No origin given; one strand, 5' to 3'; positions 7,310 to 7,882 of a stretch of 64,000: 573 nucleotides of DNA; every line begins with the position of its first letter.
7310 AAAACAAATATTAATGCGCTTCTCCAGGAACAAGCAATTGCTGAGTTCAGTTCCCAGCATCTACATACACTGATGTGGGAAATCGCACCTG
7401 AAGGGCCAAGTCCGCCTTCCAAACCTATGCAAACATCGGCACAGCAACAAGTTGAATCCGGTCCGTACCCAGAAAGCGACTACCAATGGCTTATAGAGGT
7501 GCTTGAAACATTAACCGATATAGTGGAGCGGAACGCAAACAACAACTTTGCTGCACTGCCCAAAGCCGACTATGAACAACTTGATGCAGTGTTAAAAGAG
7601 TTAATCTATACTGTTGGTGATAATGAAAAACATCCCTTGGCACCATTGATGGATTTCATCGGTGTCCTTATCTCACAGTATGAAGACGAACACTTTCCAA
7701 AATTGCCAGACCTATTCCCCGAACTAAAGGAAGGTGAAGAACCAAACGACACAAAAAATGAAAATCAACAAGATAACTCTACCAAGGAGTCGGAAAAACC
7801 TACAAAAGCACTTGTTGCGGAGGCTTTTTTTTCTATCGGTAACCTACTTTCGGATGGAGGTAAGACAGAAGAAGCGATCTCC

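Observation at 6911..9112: A HigB toxin whose antitoxin position is filled by a HigA-N-terminus-like module fused to a 13-unit TPR array instead of an HTH domain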

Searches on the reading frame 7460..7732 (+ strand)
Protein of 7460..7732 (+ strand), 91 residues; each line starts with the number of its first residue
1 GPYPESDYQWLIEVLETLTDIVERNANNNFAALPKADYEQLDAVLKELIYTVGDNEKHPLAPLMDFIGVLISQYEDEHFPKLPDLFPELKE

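Call 11: search_solved_structures(query=A2, max_evalue=10, show_alignments=5)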
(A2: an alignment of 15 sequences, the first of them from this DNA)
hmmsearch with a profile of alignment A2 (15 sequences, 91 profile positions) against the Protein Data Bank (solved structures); distinct sequences matched with E-value up to 10: 5.
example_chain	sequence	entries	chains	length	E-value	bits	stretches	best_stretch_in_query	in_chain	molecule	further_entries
8pjs_A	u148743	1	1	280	0.00032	23.9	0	43-63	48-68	SAKeCEref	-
3oop_A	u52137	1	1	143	0.082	16.2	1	17-48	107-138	Lin2960 protein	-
7x5c_A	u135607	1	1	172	0.17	15.2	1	20-71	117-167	Telomerase-associated protein p75OB1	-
2db0_A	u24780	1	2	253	0.78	13.1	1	42-90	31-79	253aa long hypothetical protein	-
9l5r_Y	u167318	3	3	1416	1.6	12.1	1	4-65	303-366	Pre-mRNA-splicing factor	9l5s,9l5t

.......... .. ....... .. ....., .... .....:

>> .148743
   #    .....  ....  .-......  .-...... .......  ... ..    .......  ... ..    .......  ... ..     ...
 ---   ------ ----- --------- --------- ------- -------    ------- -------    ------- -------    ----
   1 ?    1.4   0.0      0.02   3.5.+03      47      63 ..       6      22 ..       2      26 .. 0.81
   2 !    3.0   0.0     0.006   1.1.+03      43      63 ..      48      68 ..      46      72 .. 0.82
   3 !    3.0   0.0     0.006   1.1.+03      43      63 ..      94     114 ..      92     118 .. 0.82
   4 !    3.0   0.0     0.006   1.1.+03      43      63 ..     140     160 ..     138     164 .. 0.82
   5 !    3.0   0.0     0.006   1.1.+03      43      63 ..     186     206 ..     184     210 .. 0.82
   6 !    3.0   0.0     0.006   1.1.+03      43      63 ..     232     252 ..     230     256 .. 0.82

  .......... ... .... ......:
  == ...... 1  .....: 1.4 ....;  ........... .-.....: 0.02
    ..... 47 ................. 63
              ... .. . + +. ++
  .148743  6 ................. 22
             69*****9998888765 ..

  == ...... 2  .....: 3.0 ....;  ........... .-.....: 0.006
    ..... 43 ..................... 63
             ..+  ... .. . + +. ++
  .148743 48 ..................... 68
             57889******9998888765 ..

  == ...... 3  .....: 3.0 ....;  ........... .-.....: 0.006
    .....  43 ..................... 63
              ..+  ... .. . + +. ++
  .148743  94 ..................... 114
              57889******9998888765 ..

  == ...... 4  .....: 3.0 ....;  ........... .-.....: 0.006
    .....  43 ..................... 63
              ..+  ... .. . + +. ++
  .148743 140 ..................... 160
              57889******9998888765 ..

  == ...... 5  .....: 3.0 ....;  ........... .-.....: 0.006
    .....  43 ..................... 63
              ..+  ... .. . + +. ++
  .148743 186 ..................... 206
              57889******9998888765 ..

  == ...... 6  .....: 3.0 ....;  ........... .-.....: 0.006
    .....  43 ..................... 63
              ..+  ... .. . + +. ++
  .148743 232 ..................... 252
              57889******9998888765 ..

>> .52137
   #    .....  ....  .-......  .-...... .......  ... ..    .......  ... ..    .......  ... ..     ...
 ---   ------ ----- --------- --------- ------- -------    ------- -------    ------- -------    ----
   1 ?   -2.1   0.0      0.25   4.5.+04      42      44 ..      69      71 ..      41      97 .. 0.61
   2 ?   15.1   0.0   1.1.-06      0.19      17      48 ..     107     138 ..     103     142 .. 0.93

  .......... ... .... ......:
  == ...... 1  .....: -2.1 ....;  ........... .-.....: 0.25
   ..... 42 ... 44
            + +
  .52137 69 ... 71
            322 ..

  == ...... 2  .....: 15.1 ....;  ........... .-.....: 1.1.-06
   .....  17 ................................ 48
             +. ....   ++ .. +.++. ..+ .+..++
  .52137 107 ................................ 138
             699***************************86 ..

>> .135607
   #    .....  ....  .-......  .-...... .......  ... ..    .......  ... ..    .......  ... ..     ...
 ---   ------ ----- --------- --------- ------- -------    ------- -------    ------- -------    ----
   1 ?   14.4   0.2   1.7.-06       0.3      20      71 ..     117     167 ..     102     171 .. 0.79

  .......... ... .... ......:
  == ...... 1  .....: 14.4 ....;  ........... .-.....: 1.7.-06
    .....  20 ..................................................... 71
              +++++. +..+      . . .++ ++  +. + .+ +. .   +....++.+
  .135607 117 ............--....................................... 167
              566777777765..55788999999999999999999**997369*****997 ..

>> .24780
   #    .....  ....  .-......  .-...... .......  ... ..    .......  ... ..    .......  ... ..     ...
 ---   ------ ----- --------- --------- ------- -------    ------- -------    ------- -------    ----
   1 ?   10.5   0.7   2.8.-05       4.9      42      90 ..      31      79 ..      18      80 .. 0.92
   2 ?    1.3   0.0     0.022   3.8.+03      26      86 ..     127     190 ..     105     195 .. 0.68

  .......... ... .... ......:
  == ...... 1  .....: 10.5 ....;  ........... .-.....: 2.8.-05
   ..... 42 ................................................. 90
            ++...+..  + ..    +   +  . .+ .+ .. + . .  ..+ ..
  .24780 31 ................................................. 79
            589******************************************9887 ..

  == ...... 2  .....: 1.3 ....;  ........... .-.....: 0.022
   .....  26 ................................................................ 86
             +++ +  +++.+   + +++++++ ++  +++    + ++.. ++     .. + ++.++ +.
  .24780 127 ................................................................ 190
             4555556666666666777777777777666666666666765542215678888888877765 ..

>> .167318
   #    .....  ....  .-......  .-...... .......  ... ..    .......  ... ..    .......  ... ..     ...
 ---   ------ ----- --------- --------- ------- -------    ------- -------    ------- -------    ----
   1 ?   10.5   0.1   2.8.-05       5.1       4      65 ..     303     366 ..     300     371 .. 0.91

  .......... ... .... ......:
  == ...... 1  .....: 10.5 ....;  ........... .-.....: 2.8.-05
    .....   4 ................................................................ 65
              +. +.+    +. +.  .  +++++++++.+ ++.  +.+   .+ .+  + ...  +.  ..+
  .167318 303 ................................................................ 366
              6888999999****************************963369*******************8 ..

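Call 17: search_protein_representatives(alignment_id=A2)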
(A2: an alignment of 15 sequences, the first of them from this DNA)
Query: 15 sequences, 91 profile positions. Proteins with E-value up to 0.001 (for the whole library): 520; up to 1e-10: 118; up to 1e-30: 10. The best 150 are listed.
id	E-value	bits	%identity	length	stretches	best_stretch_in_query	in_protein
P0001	2.0e-46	172.1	-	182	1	2-91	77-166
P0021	2.4e-44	165.4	-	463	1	2-91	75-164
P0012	5.3e-44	164.3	-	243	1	2-90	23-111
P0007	7.1e-44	163.9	-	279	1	2-91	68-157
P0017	5.2e-40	151.5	-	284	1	1-91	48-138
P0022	2.5e-37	143.0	-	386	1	2-91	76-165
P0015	7.1e-35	135.1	-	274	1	15-91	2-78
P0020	2.7e-33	130.0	-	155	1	9-91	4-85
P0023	7.4e-32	125.4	-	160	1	2-85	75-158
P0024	2.8e-31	123.6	-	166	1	2-90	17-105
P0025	2.6e-30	120.5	-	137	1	2-90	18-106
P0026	3.8e-29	116.7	-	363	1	2-91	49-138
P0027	6.0e-29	116.1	-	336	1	2-91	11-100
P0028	7.2e-29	115.8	-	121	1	3-91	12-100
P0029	5.4e-28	113.0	-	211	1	2-90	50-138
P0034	2.6e-26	107.6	-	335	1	2-91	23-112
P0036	1.7e-25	105.0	-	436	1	2-91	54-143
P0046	6.0e-21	90.4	-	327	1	2-91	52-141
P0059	6.8e-18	80.6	-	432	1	2-90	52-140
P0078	4.3e-14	68.5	-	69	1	32-83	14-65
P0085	1.8e-13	66.4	-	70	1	25-83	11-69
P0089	1.5e-12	63.5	-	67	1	33-84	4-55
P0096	7.1e-12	61.4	-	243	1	7-77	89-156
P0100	9.1e-12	61.0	-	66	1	32-85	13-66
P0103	1.2e-11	60.7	-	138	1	27-84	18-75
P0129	9.4e-11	57.8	-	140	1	20-81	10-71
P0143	2.6e-10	56.3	-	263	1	4-80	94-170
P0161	7.1e-10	54.9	-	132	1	24-81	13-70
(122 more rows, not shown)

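Call 24: search_protein_families(library=pfam, alignment_id=A3, max_evalue=0.001)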
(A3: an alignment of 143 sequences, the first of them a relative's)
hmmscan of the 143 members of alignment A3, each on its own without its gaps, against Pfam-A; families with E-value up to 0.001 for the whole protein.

A. member 1, P0161 (132 aa): 0 families

B. families by the number of members that match (of 143 scanned): 29 families (the first 25 are shown)
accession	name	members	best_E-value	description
PF00515.34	TPR_1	22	5.9e-49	Tetratricopeptide repeat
PF13414.12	TPR_11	18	2e-38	TPR repeat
PF13181.12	TPR_8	17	8.2e-35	Tetratricopeptide repeat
PF07719.23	TPR_2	16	4.4e-34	Tetratricopeptide repeat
PF13371.12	TPR_9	14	4.7e-21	Tetratricopeptide repeat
PF13424.12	TPR_12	14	7e-17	Tetratricopeptide repeat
PF13431.12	TPR_17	13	2.5e-28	Tetratricopeptide repeat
PF13432.12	TPR_16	13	1.1e-17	Tetratricopeptide repeat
PF13428.12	TPR_14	11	1.4e-13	Tetratricopeptide repeat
PF14559.12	TPR_19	9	3.7e-12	Tetratricopeptide repeat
PF13174.12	TPR_6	9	5.3e-12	Tetratricopeptide repeat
PF13374.12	TPR_10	7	1.1e-07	Tetratricopeptide repeat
PF23914.1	TPR_CcmH_CycH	5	1e-06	Cytochrome c-type biogenesis protein H TPR domain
PF01239.28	PPTA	4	1.5e-07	Protein prenyltransferase alpha subunit repeat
PF12569.14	NatA_aux_su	3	2.4e-06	N-terminal acetyltransferase A, auxiliary subunit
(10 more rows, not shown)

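Call 25: search_solved_structures(query=P0161, max_evalue=1, show_alignments=2)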
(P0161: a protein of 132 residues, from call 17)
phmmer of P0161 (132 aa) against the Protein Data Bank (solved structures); distinct sequences matched with E-value up to 1: 5.
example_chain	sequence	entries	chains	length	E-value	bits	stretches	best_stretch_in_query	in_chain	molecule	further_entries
5ifg_B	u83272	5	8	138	1e-09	42.1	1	9-132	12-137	Antitoxin HigA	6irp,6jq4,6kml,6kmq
5ycl_A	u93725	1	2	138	1e-09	42.1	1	9-132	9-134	Antitoxin HigA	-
8d1b_B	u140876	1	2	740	0.59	13.8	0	34-121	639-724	Probable G-protein coupled receptor 179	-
8irj_A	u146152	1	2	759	0.62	13.7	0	34-121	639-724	Probable G-protein coupled receptor 179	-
9arw_A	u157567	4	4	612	0.82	13.3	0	13-42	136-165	Type III-B CRISPR-associated protein Cas10/Cmr2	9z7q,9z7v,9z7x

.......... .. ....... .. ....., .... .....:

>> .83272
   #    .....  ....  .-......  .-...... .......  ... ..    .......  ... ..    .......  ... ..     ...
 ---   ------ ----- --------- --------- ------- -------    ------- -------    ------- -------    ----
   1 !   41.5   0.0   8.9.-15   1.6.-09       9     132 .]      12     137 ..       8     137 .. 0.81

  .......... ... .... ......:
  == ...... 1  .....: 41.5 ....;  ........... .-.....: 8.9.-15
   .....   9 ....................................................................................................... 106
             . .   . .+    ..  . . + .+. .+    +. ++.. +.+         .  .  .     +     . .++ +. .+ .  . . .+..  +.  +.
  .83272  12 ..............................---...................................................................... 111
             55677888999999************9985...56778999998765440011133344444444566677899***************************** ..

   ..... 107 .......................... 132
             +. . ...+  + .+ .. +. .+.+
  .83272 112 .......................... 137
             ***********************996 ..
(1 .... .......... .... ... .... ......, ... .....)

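Call 26: find_related_loci(query=A2, collection=genome_contigs, flank=4000)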
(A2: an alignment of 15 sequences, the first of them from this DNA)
Query A2 (91 aa) in genome_contigs; peptide patterns used: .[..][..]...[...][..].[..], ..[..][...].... (x = any residue, [..] = any of these).
52 stretches matched a pattern; 22 encode a relative of the query (tblastn E <= 1e-3); 22 distinct loci.
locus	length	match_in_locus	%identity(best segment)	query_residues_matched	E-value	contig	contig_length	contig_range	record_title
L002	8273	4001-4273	96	1-91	2e-57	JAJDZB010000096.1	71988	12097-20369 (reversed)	MAG: Candidatus Poribacteria bacterium isolate jk18x34bins.64 k141_34461, whole genome shotgun sequence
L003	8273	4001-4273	91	1-91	3e-54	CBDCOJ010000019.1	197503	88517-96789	MAG: Candidatus Poribacteria bacterium isolate dbd3b75f-bfae-4d18-bb17-8f704a16f2b4 genome assembly, contig: contig_19,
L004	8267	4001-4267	83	3-91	7e-50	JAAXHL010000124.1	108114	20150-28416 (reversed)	MAG: Candidatus Poribacteria bacterium isolate Plut_88888 unfiltered_Plut_88888_genomic_contig_257487, whole genome shot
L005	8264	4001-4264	84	2-89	2e-48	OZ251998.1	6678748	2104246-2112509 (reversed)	MAG: Candidatus Poribacteria bacterium isolate 8f110123-501e-42ad-9d55-583bbc997c7d genome assembly, chromosome: 1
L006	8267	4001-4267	84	3-91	1e-48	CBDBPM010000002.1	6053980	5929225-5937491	MAG: Candidatus Poribacteria bacterium isolate 2ce76e30-9b7a-4682-b141-86baa08e5e2a genome assembly, contig: contig_2, w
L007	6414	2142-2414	80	1-91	4e-48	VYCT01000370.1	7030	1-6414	MAG: Candidatus Poribacteria bacterium isolate SB0675_bin_22 NODE_4143_length_7030_cov_12.823943, whole genome shotgun s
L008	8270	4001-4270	81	2-91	8e-48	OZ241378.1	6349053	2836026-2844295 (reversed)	MAG: Candidatus Poribacteria bacterium isolate 8f0f5501-85a9-4e66-9deb-4e7c08d09c04 genome assembly, chromosome: 1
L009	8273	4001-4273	76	1-91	6e-46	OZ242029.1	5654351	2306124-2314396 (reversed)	MAG: Candidatus Poribacteria bacterium isolate e47116a6-1c5e-4b36-9515-22f207f5838d genome assembly, chromosome: 1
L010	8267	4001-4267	78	1-89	1e-45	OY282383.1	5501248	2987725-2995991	MAG: uncultured Poribacteria bacterium isolate 7c199f84-8048-4b63-b208-6e17c6421a0a genome assembly, chromosome: 1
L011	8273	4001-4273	74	1-91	7e-44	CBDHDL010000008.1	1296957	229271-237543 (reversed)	MAG: Candidatus Poribacteria bacterium isolate 20da9595-a677-4a4b-9313-254fbc54331e genome assembly, contig: contig_8, w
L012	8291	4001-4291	73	2-91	1e-43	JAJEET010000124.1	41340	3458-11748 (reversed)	MAG: Candidatus Poribacteria bacterium isolate p16x34bins.5 k141_684464, whole genome shotgun sequence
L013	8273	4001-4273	68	1-91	3e-41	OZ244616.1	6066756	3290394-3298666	MAG: Candidatus Poribacteria bacterium isolate e5250d40-67f0-410b-965f-0d198546f1b0 genome assembly, chromosome: 1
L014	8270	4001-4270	69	2-91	1e-40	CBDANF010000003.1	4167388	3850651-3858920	MAG: Candidatus Poribacteria bacterium isolate cff0d1ac-620d-4255-a141-192642026491 genome assembly, contig: contig_3, w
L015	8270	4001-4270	61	2-91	3e-32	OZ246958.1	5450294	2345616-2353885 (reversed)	MAG: Candidatus Poribacteria bacterium isolate eb1091dc-daf2-4aeb-812c-2eaa76c9e045 genome assembly, chromosome: 1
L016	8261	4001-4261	60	5-91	1e-30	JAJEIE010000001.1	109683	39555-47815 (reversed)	MAG: Candidatus Poribacteria bacterium isolate p16x65bins.49 k141_836468, whole genome shotgun sequence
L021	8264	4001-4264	48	1-88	3e-26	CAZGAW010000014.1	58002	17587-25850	MAG TPA_asm: uncultured bacterium isolate SRP109090_co1_253 genome assembly, contig: NODE_626_length_58002_cov_18.859527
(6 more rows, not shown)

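Call 35: search_solved_structures(query=A4, max_evalue=10, show_alignments=3)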
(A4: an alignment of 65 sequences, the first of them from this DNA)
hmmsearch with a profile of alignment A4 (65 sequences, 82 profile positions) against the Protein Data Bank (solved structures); distinct sequences matched with E-value up to 10: 11.
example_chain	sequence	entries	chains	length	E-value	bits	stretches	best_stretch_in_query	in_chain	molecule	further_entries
8pjs_A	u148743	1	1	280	0.00014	25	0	39-60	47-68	SAKeCEref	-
7onc_A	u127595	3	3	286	0.0019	21.3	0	39-51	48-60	SAKe6BE | S6BE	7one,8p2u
7op4_A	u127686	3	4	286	0.0027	20.8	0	39-51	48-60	SAKe6BE-3HH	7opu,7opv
7on7_A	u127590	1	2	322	0.05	16.8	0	39-50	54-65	SAKe6BE-L2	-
7ong_A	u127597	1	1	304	0.051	16.7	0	39-50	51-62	SAKe6BE-L1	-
7onh_A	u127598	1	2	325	0.072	16.2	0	39-50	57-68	SAKe6BE-L3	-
2w2u_A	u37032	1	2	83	0.28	14.4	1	4-46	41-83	HYPOTHETICAL P60 KATANIN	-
4evd_A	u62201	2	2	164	0.39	13.9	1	25-64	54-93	Neutrophil-activating protein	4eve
1ji4_A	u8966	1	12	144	0.41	13.8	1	25-64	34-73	NEUTROPHIL-ACTIVATING PROTEIN A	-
6ut3_A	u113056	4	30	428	0.62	13.2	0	26-68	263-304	GTPase subunit of restriction endonuclease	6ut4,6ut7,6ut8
8gac_A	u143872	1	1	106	4.6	10.5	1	14-67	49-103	CTLA-4 binder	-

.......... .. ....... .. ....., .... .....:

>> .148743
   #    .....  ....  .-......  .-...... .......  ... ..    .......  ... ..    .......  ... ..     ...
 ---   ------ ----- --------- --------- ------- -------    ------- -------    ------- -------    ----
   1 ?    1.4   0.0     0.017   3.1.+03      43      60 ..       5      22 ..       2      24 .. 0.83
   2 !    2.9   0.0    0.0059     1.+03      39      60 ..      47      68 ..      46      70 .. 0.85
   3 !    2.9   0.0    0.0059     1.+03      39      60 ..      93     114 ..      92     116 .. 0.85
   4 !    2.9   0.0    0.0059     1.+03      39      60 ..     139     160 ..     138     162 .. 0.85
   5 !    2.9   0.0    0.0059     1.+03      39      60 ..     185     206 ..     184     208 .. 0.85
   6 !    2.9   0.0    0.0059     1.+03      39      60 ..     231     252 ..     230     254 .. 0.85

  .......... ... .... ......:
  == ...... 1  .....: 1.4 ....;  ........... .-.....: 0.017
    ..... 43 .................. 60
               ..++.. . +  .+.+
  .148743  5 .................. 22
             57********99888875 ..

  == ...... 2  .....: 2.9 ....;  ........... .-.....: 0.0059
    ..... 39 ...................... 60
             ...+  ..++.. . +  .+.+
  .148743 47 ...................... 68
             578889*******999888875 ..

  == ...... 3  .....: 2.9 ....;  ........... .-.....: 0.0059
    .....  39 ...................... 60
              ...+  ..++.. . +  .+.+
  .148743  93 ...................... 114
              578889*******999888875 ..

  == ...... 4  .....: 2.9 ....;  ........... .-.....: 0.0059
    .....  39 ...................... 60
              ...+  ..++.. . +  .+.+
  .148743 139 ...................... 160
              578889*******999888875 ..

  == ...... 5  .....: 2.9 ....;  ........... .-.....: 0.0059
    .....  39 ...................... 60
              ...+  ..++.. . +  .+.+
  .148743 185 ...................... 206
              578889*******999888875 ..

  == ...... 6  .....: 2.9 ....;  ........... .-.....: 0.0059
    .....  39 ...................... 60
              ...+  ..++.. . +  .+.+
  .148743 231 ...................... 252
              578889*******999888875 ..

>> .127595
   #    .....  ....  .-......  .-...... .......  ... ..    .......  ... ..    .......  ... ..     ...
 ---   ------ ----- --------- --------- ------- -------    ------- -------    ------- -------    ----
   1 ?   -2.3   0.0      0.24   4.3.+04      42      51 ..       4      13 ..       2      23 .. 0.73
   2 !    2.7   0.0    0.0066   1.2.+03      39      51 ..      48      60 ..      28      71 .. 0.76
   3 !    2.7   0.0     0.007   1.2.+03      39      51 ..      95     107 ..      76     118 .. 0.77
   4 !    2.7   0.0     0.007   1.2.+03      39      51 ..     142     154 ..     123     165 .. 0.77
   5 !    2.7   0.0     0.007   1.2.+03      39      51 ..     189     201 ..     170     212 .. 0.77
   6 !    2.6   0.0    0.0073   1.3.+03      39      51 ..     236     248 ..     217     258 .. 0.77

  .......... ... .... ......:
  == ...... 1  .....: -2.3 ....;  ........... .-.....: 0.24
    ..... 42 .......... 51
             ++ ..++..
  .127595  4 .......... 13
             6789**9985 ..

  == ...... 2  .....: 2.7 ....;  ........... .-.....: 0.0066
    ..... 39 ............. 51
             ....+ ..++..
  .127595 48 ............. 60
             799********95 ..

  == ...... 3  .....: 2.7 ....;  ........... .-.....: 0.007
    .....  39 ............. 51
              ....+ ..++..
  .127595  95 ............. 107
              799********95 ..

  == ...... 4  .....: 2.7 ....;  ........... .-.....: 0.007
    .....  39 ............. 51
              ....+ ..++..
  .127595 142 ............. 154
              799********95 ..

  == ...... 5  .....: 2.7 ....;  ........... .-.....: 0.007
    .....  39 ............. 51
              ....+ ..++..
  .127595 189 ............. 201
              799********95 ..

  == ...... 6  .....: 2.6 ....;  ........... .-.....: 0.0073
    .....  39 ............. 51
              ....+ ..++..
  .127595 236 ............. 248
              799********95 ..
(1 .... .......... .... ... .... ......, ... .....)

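Call 39: search_protein_families(library=pfam, proteins=[P0034, P0026, P0103, P0129], max_evalue=0.1)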
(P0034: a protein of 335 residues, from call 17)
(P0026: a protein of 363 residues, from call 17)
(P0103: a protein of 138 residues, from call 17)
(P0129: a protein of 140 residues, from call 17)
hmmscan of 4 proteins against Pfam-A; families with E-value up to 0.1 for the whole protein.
P0034 (335 aa): 18 families
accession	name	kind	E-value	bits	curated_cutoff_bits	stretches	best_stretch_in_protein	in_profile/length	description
PF00515.34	TPR_1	-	1.3e-23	82.2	27.8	3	174-206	2-34/34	Tetratricopeptide repeat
PF13414.12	TPR_11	-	6.9e-20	70.9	26.8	3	190-221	11-42/42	TPR repeat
PF07719.23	TPR_2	-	4.3e-19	67.4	27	3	174-205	2-33/34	Tetratricopeptide repeat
PF13181.12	TPR_8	-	6.8e-19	66.8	25.7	3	140-172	2-34/34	Tetratricopeptide repeat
PF13431.12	TPR_17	-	2.4e-12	46.5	24.4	2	196-227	2-33/34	Tetratricopeptide repeat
PF13371.12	TPR_9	-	1.5e-11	44.6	35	2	186-237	8-59/73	Tetratricopeptide repeat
PF13424.12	TPR_12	-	7.4e-11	42.5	30.1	2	207-272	3-76/77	Tetratricopeptide repeat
PF13432.12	TPR_16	-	1.3e-10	42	32.7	1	183-237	7-61/65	Tetratricopeptide repeat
PF13428.12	TPR_14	-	1.2e-05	25.9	23.5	0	179-212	7-40/44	Tetratricopeptide repeat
PF13174.12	TPR_6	-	0.00013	22.9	26.3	0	141-171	2-32/33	Tetratricopeptide repeat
PF14559.12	TPR_19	-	0.00055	20.6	25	0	220-282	4-64/68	Tetratricopeptide repeat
PF13374.12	TPR_10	-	0.0023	18.3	27.5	0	207-235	2-30/42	Tetratricopeptide repeat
PF10047.15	DUF2281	-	0.017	16.2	26.5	1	296-328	31-63/64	Protein of unknown function (DUF2281)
PF24113.1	DUF7387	-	0.037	14.8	27.9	0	186-204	37-55/85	Family of unknown function (DUF7387)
PF13176.12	TPR_7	-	0.045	14.3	27.9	0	142-174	2-34/36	Tetratricopeptide repeat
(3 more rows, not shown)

P0026 (363 aa): 7 families
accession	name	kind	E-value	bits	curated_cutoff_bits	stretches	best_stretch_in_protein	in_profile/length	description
PF00515.34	TPR_1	-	1.6e-06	28.1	27.8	1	166-197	3-34/34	Tetratricopeptide repeat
PF13414.12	TPR_11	-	3.3e-06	27.1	26.8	1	176-207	6-37/42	TPR repeat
PF13181.12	TPR_8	-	4.6e-06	26.8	25.7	1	167-197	4-34/34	Tetratricopeptide repeat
PF13371.12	TPR_9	-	5.9e-05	23.4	35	1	179-244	10-72/73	Tetratricopeptide repeat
PF07719.23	TPR_2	-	0.00061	20.2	27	0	167-197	4-34/34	Tetratricopeptide repeat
PF13588.12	HSDR_N_2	-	0.0012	19.3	25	1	259-329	16-85/110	Type I restriction enzyme R protein N terminus (HSDR_N)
PF14389.11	Lzipper-MIP1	-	0.048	14.5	32.2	0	233-259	46-72/84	Leucine-zipper of ternary complex factor MIP1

P0103 (138 aa): 4 families
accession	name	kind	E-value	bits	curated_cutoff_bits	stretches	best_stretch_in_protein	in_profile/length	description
PF19795.4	DUF6279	-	0.0063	16.9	27.7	1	22-136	22-131/195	Family of unknown function (DUF6279)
PF21047.3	HEAT_Maestro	-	0.021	15.2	27.4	0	12-75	98-163/229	Maestro, HEAT repeats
PF24113.1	DUF7387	-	0.061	14.1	27.9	0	87-114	34-61/85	Family of unknown function (DUF7387)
PF15919.11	HicB_lk_antitox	-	0.092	13.3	27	0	83-110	20-47/123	HicB_like antitoxin of bacterial toxin-antitoxin system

P0129 (140 aa): 0 families

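Call 44: predict_structure(alignment_id=A4)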
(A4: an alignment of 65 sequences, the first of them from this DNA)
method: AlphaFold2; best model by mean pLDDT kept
length: 91 residues; sequences in the alignment: 65
mean_pLDDT: 87.4   pTM: 0.72
mean pLDDT of the five models: 87.4, 86.7, 85.9, 84.0, 80.9
residues with pLDDT >= 90: 41; 70-90: 47; 50-70: 3; < 50: 0
segments of 3 or more residues with pLDDT < 50: none
pLDDT, mean of each block of 10 residues (from residue 1): 79 90 83 88 94 91 93 89 83 65
secondary structure, 60 per line:
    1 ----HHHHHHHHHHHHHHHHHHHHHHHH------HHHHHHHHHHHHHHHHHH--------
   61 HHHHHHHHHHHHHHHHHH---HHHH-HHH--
elements in order: H5-28 H35-52 H61-78 H82-85
